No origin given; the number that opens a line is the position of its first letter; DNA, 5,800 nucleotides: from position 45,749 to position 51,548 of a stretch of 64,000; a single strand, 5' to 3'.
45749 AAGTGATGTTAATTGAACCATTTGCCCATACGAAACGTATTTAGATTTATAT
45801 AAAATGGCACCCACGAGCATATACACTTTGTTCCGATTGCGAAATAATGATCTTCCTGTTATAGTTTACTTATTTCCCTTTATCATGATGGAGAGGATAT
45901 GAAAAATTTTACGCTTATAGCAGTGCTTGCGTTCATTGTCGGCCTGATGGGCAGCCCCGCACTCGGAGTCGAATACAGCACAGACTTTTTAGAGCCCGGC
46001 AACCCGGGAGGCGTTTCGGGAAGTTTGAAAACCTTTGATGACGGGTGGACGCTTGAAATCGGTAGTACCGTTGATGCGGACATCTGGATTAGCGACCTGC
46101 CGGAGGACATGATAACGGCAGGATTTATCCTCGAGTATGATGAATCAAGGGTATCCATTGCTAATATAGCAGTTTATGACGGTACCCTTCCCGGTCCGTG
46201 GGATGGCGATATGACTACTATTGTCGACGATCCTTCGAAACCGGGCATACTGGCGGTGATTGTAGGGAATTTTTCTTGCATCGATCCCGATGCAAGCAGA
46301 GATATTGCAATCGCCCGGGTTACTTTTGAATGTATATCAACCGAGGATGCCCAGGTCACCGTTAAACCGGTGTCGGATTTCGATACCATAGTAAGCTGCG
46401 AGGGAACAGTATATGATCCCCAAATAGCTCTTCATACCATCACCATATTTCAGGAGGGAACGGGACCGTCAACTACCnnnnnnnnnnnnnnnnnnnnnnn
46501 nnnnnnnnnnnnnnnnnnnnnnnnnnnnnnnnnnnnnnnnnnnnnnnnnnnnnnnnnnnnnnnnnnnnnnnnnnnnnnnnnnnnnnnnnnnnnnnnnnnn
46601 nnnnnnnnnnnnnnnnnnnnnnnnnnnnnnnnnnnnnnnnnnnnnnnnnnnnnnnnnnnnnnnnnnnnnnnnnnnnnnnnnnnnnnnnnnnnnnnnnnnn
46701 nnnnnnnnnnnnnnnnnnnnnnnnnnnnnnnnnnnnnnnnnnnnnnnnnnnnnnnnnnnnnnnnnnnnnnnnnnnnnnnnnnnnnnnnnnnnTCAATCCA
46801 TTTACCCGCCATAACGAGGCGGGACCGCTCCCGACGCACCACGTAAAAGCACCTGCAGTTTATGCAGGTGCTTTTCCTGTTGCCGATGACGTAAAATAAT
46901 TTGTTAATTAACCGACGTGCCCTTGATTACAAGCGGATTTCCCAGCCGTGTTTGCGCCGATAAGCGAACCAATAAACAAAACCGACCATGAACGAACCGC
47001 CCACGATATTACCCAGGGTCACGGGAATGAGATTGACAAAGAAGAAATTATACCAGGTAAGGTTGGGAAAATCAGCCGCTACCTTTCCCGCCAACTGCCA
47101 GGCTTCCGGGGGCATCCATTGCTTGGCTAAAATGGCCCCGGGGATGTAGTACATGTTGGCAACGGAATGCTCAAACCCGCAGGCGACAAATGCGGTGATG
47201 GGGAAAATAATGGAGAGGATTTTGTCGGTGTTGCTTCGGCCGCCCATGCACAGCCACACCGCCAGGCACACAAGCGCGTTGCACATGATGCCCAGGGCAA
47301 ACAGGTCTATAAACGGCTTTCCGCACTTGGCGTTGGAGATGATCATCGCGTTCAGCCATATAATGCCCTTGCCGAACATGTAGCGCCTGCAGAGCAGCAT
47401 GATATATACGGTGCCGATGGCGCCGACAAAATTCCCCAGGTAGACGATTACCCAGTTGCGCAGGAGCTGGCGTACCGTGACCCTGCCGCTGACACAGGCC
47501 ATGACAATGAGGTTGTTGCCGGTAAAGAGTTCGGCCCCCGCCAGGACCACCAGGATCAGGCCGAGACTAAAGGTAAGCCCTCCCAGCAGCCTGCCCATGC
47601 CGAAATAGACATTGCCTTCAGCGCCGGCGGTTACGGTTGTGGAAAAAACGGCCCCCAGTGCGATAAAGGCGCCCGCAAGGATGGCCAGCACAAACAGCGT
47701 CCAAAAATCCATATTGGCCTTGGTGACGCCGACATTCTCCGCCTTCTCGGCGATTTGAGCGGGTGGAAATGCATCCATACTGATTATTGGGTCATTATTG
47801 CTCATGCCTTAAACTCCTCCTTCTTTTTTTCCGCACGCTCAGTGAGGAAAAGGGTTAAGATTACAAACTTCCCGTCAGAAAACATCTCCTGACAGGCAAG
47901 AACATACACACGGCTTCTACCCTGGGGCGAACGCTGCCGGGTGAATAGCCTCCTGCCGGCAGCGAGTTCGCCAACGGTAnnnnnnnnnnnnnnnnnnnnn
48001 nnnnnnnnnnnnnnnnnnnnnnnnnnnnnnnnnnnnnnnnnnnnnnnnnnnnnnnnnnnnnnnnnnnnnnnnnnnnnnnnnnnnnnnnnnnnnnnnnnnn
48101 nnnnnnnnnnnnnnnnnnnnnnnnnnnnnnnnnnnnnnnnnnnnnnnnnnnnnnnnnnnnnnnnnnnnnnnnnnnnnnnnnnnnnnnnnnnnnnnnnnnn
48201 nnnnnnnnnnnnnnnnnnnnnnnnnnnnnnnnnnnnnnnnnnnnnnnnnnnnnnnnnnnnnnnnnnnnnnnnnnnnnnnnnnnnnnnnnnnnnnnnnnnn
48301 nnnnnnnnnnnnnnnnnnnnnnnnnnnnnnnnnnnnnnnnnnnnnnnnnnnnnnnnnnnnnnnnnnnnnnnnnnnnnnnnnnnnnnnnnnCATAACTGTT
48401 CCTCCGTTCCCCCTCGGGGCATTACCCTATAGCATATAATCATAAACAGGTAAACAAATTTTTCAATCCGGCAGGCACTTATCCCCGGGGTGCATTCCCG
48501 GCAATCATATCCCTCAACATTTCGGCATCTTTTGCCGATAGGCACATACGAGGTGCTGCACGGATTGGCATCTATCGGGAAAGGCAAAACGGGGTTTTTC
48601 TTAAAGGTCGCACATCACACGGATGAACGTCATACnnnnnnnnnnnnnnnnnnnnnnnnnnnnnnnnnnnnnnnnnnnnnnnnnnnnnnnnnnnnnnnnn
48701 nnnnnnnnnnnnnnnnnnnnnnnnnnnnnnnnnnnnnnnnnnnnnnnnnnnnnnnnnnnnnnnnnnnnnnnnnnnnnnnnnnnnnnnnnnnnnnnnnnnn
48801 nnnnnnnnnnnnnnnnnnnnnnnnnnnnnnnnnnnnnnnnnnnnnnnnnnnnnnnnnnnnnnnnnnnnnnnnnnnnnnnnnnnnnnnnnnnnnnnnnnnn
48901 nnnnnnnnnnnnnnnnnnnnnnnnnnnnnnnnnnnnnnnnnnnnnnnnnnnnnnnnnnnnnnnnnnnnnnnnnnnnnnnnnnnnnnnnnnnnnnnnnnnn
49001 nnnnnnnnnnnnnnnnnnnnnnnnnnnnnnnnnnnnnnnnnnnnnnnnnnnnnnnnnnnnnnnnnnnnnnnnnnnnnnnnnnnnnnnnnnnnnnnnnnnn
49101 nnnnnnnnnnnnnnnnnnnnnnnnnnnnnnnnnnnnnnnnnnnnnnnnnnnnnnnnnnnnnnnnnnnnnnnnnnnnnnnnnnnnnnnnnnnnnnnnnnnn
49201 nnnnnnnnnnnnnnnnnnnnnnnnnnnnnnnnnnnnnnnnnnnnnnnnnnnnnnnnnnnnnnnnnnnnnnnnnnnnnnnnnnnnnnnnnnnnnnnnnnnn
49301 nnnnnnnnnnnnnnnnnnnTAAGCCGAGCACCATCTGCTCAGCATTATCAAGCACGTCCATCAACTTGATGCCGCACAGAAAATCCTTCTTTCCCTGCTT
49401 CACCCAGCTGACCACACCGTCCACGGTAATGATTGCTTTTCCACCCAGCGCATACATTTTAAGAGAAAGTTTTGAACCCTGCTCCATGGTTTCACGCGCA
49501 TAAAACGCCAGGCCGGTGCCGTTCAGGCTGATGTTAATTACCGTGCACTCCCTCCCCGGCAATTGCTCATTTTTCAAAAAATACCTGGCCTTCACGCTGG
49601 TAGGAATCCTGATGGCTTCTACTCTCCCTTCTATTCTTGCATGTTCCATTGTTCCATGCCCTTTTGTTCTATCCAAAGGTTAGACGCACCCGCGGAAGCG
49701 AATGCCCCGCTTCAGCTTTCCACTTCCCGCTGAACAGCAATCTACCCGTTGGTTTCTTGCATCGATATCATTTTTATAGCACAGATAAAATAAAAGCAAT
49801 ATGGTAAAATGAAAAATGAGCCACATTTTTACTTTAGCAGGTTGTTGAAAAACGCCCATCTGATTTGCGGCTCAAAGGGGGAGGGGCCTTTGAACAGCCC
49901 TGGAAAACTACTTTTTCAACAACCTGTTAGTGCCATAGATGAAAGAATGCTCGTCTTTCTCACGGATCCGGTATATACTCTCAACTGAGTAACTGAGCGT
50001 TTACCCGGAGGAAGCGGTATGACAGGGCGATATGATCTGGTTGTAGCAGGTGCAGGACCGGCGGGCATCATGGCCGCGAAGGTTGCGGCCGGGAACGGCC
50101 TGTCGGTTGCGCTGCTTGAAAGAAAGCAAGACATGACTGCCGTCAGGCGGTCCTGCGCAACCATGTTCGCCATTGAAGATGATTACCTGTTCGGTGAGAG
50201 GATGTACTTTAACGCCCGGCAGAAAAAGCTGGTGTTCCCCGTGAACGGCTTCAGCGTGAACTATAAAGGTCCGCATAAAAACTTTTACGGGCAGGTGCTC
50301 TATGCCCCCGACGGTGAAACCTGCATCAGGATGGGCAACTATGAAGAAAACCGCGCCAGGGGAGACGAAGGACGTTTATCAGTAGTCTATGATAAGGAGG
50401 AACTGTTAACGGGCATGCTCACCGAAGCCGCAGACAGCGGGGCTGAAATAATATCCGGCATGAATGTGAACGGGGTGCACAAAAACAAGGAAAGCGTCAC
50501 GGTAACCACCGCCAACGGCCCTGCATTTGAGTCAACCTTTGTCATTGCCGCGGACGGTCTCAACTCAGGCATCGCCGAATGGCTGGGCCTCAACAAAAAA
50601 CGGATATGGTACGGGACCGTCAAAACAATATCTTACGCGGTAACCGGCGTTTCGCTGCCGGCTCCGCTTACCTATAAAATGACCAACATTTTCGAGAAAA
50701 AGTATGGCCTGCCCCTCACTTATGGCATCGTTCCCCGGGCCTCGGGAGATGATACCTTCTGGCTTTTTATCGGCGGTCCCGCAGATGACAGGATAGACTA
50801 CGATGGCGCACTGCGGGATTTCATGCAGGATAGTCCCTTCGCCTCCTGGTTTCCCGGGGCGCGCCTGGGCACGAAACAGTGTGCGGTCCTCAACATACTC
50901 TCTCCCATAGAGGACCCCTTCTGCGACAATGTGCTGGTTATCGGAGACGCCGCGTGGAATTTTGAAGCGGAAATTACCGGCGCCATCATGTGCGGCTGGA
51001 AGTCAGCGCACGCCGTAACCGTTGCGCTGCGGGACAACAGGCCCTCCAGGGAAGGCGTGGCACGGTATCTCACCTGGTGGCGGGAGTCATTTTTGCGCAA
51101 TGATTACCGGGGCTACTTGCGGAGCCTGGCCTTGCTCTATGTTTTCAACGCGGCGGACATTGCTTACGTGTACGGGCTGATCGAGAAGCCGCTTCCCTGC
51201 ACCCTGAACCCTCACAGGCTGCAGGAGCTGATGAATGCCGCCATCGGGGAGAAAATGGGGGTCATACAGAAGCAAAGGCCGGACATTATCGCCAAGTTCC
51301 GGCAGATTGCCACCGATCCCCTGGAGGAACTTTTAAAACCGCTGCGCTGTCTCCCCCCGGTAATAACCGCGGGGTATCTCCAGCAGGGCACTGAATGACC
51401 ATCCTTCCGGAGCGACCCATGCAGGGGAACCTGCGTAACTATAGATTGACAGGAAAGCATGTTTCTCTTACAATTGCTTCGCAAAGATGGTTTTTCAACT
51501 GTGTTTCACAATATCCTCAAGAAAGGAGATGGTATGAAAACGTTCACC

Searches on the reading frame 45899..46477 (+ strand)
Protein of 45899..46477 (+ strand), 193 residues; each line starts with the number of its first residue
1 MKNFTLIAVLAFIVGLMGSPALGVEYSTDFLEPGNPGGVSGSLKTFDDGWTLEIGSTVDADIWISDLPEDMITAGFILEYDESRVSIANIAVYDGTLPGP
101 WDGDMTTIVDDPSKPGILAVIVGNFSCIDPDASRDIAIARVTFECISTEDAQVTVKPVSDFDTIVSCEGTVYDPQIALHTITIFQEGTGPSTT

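Call 65: predict_structure(alignment_id=A2)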
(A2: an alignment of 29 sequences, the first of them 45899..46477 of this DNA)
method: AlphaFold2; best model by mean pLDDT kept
length: 193 residues; sequences in the alignment: 29
mean_pLDDT: 87.1   pTM: 0.78
mean pLDDT of the five models: 87.1, 86.3, 85.1, 85.0, 84.7
residues with pLDDT >= 90: 127; 70-90: 38; 50-70: 23; < 50: 5
segments of 3 or more residues with pLDDT < 50: 40-44
pLDDT, mean of each block of 10 residues (from residue 1): 82 76 84 60 56 91 94 97 97 96 97 94 95 91 95 94 95 93 80 54
secondary structure, 60 per line:
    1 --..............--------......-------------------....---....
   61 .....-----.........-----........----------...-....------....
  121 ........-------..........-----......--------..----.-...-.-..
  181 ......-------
elements in order: H3-16 E25-30 E50-53 E57-65 E71-79 E85-92 E107-110 E117-128 E136-145 E151-156 E179-186

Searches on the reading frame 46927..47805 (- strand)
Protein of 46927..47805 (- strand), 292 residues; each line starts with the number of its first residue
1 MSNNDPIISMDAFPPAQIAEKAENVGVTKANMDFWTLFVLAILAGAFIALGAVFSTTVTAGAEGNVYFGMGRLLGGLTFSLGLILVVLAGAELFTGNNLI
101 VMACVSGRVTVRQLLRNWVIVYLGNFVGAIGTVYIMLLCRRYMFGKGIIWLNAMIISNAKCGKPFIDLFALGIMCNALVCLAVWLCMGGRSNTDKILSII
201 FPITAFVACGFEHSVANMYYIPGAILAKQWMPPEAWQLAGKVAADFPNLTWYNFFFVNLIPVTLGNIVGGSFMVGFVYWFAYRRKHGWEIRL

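Call 14: search_protein_families(library=pfam, proteins=[window:46927-47805:-], max_evalue=0.001)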
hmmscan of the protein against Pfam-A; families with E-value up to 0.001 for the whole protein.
window:46927-47805:- (292 aa): 1 family
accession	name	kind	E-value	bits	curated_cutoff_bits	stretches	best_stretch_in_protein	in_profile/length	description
PF01226.23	Form_Nir_trans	-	2.8e-78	263.1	34.6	1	17-280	1-240/240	Formate/nitrite transporter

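Call 21: find_encoding_contigs(protein=window:46927-47805:-, flank=10000, max_places=4)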
Protein window:46927-47805:- (292 aa): no gene with exactly this product is on record in the collection.

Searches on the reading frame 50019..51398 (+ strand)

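Call 14: search_protein_families(library=pfam, proteins=[window:50019-51398:+], max_evalue=0.001)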
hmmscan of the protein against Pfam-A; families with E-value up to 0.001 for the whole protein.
window:50019-51398:+ (459 aa): 8 families
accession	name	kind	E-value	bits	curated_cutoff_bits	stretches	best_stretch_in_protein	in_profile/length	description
PF01494.25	FAD_binding_3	-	6.4e-11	42.5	22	1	5-196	2-177/349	FAD binding domain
PF03486.20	HI0933_like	-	2.2e-09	37.6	50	1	6-39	2-35/244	HI0933-like protein Rossmann domain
PF01266.30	DAO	-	5.4e-09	36.5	27.9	1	125-208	147-231/353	FAD dependent oxidoreductase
PF07992.20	Pyr_redox_2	-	1e-05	25.6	26.1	1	5-42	1-38/291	Pyridine nucleotide-disulphide oxidoreductase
PF12831.13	FAD_oxidored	-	2.2e-05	24.4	27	1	6-36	1-31/416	FAD dependent oxidoreductase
PF13738.12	Pyr_redox_3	-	4.5e-05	23.3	30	0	8-43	1-37/305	Pyridine nucleotide-disulphide oxidoreductase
PF00890.30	FAD_binding_2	-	5.4e-05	23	20.4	1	6-39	1-34/414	FAD binding domain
PF01946.23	Thi4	-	0.00095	18.9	26.2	0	5-36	18-50/235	Thi4 family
